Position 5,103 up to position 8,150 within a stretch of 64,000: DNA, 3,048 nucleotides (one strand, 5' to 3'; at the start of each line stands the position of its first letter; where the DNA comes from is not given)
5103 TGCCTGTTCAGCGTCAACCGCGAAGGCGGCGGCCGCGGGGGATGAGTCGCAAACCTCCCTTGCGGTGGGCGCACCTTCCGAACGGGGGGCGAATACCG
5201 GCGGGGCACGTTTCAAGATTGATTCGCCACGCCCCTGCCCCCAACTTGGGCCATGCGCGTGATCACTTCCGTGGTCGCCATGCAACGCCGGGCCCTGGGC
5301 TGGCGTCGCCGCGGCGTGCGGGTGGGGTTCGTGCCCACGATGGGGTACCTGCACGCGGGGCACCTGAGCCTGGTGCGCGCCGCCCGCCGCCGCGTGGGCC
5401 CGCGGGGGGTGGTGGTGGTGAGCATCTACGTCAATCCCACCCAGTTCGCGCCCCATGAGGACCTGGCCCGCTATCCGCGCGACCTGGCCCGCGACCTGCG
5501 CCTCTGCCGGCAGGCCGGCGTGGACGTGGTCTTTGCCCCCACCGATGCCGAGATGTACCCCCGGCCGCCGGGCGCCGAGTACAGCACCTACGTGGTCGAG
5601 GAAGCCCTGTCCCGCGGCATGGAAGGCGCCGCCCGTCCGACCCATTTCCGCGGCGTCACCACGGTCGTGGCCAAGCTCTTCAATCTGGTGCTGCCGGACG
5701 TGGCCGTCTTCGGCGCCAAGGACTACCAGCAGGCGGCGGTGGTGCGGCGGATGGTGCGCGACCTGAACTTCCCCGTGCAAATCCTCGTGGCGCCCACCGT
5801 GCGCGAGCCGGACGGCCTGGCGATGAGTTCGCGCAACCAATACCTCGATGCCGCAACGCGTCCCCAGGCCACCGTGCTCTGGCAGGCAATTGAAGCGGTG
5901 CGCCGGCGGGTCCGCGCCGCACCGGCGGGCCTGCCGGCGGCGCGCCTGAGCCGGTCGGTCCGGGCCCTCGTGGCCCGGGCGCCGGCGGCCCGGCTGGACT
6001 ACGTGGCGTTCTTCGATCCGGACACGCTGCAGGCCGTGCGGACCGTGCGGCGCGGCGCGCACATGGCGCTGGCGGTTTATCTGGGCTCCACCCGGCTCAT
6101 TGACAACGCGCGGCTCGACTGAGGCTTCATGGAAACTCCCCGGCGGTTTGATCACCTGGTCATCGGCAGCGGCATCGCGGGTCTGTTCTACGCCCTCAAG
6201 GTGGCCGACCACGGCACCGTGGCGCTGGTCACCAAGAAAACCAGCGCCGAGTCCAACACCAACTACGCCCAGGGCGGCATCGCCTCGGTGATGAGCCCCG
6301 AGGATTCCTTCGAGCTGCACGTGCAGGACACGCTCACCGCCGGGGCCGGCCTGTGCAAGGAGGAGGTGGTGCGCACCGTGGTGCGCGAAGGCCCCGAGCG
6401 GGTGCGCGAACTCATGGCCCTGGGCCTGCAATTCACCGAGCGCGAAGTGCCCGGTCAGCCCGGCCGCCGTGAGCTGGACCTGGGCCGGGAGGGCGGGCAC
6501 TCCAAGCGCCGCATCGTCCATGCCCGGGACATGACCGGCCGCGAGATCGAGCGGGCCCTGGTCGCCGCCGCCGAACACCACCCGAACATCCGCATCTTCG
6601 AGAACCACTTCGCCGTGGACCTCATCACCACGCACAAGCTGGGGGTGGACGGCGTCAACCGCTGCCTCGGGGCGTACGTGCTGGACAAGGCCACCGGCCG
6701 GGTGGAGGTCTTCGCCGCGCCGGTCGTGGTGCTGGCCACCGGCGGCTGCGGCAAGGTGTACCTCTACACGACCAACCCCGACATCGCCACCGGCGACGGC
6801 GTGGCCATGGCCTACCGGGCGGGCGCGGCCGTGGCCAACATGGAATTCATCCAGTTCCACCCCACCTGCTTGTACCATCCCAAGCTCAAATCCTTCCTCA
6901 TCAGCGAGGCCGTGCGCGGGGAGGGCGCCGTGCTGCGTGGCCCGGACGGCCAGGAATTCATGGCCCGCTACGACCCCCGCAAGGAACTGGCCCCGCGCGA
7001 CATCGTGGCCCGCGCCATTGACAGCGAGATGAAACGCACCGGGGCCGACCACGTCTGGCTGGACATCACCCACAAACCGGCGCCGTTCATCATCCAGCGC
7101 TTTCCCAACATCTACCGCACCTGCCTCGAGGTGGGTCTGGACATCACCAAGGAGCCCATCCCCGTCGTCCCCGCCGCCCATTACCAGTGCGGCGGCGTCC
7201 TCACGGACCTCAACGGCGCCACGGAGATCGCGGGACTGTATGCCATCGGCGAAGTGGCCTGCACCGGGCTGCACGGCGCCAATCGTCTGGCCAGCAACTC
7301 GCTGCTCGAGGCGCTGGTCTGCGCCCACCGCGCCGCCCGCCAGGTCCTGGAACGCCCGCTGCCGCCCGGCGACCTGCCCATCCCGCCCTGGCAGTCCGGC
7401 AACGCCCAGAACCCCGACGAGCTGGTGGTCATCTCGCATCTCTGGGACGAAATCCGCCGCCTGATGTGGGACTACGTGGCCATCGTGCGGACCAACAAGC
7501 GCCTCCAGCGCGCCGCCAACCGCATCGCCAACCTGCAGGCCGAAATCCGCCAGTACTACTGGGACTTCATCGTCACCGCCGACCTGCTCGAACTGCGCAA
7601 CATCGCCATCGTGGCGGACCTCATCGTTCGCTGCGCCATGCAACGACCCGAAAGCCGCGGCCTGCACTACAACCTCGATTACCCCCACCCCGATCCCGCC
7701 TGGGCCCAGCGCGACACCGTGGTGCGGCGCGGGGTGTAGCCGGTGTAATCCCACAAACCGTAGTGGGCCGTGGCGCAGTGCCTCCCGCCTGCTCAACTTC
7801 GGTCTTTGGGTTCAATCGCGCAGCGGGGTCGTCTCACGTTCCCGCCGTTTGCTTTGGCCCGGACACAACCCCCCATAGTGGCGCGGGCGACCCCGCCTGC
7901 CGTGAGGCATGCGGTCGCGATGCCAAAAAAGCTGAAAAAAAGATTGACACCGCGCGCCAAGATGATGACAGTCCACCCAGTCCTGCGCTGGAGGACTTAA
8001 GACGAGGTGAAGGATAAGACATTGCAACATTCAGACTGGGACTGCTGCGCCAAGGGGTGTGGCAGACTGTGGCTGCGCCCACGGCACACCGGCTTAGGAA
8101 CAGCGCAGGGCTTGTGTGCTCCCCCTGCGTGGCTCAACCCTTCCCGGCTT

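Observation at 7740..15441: A ~7.7-kb low-GC accessory island sits between nadB and the asmA-like gene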

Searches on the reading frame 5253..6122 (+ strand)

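Call 80: search_protein_families(library=pfam, proteins=[window:5253-6122:+], max_evalue=0.00001)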
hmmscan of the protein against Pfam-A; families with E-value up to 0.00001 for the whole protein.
window:5253-6122:+ (289 aa): 1 family
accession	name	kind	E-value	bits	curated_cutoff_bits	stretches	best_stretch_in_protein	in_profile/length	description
PF02569.21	Pantoate_ligase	-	8.6e-102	340.3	20.7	1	3-286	2-267/268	Pantoate-beta-alanine ligase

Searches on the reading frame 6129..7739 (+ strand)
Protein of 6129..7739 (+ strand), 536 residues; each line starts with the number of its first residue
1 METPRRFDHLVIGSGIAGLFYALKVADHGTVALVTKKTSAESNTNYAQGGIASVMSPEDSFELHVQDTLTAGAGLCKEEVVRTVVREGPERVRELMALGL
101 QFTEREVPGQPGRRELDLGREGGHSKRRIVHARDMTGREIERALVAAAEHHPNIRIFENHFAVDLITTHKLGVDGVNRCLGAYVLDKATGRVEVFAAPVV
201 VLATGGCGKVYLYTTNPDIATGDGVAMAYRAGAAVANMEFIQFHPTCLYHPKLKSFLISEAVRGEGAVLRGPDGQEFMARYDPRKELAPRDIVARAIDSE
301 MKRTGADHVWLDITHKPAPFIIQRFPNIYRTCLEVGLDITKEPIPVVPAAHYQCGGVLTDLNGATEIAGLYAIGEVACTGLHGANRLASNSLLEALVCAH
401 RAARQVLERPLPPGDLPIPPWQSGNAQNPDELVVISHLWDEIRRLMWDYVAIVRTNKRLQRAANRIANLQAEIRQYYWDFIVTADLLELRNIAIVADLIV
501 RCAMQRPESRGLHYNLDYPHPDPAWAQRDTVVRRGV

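Call 6: search_protein_families(library=pfam, proteins=[window:6129-7739:+], max_evalue=0.01)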
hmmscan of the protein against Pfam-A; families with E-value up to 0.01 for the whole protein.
window:6129-7739:+ (536 aa): 5 families
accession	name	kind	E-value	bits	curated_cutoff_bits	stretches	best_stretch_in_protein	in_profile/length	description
PF00890.30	FAD_binding_2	-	1.9e-100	337.4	20.4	1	8-392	1-414/414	FAD binding domain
PF02910.25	Succ_DH_flav_C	-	1e-13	51.8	20.8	1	440-527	2-96/130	Fumarate reductase flavoprotein C-term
PF07992.20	Pyr_redox_2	-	1e-05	25.6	26.1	0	7-45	1-41/291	Pyridine nucleotide-disulphide oxidoreductase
PF01266.30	DAO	-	0.00034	20.7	27.9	1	8-206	1-204/353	FAD dependent oxidoreductase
PF03486.20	HI0933_like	-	0.0013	18.6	50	0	8-39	2-34/244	HI0933-like protein Rossmann domain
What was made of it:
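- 6129..7739 (+): nadB (L-aspartate oxidase), left flank, host composition (GC3 0.92). Pfam FAD_binding_2 1.9e-100 plus Succ_DH_flav_C (call 6).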

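Call 11: find_related_loci(query=window:6129-7739:+, collection=genome_contigs, flank=10000)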
Query window:6129-7739:+ (536 aa) in genome_contigs; peptide patterns used: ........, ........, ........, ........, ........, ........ (x = any residue, [..] = any of these).
600 stretches matched a pattern (row limit reached: there are more); 599 encode a relative of the query (tblastn E <= 1e-3); the best 80 are kept; 80 distinct loci.
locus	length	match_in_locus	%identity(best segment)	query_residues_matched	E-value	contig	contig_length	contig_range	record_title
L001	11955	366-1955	81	6-536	0e+0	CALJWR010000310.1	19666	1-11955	MAG: uncultured Verrucomicrobiae bacterium isolate N1_Bin_METABAT__87_sub_1 genome assembly, contig: c_000003891096, who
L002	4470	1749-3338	76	5-534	0e+0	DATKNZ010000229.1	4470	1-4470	MAG TPA_asm: Candidatus Acidoferrum sp. isolate SMAG_U14751 k141_2813587, whole genome shotgun sequence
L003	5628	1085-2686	75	1-534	0e+0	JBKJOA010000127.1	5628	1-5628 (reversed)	MAG: Limisphaerales bacterium isolate ant_bin.391 k117_5203832, whole genome shotgun sequence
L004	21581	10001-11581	75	5-534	0e+0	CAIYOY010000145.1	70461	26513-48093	MAG: uncultured Verrucomicrobiales bacterium isolate Umea3_bin-0111 genome assembly, contig: bin-0111:145/427, whole gen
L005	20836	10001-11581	76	5-531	0e+0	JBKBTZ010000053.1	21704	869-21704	MAG: Limisphaerales bacterium isolate 21I_069.bin.1 NODE_53_length_21704_cov_5.627780, whole genome shotgun sequence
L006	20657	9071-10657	76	6-534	0e+0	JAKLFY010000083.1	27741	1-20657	MAG: Verrucomicrobia bacterium isolate RA.bin27 RA.bin27_83, whole genome shotgun sequence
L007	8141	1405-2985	75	7-536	0e+0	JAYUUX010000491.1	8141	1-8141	MAG: Verrucomicrobiales bacterium isolate GL124_DN_concoct_31_sub GL124_DN_concoct_31_sub_490, whole genome shotgun sequ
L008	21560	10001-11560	75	7-533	0e+0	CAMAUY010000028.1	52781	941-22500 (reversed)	MAG: Akkermansia muciniphila isolate AH-24oct19-145 genome assembly, contig: AH-24oct19-C1169, whole genome shotgun sequ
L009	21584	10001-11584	75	6-534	0e+0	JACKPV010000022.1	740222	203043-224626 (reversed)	MAG: Verrucomicrobiales bacterium isolate HK-STAS-VERR-3 HK-STAS-VERR-3_22, whole genome shotgun sequence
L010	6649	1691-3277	72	6-534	0e+0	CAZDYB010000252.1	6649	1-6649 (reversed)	MAG TPA_asm: uncultured Akkermansia sp. isolate SRP319275_co3_49 genome assembly, contig: NODE_11168_length_6649_cov_5.7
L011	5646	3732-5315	72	7-534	0e+0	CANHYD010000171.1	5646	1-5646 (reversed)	MAG: Verrucomicrobia bacterium isolate RE-27jun17-205 genome assembly, contig: RE-27jun17-C17236, whole genome shotgun s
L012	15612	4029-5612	72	7-534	0e+0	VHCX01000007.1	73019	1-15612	MAG: Verrucomicrobia bacterium isolate K_Offshore_40m_m1_220 K_Offshore_40m_m1_220_Ga0194133_10000561, whole genome shot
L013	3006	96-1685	72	5-534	0e+0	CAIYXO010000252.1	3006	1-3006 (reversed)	MAG: uncultured Verrucomicrobia bacterium isolate Loclat_bin-08919 genome assembly, contig: bin-08919:252/979, whole gen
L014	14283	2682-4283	67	3-534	0e+0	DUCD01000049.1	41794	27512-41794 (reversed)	MAG TPA_asm: Verrucomicrobiales bacterium isolate UWMA-0320 NODE_1304_length_41794_cov_0.091882, whole genome shotgun se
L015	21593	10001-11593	69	6-534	0e+0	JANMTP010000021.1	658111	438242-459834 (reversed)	MAG: Chthoniobacter sp. isolate SOY_29_metabat_151 SOY_29_k141_4667062, whole genome shotgun sequence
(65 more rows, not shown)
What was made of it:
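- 6129..7739 (+): 75-81% identical to NadB of Limisphaerales/Verrucomicrobia MAGs (call 11).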

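Call 15: find_encoding_contigs(protein=window:6129-7739:+, flank=10000, max_places=10)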
Protein window:6129-7739:+ (536 aa): no gene with exactly this product is on record in the collection.

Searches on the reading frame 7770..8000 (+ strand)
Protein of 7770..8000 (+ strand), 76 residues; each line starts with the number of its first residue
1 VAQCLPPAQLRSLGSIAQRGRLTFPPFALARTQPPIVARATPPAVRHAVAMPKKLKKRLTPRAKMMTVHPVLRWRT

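Call 43: search_protein_families(library=pfam, proteins=[window:7770-8000:+], max_evalue=1)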
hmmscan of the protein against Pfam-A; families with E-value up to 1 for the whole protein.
window:7770-8000:+ (76 aa): 0 families
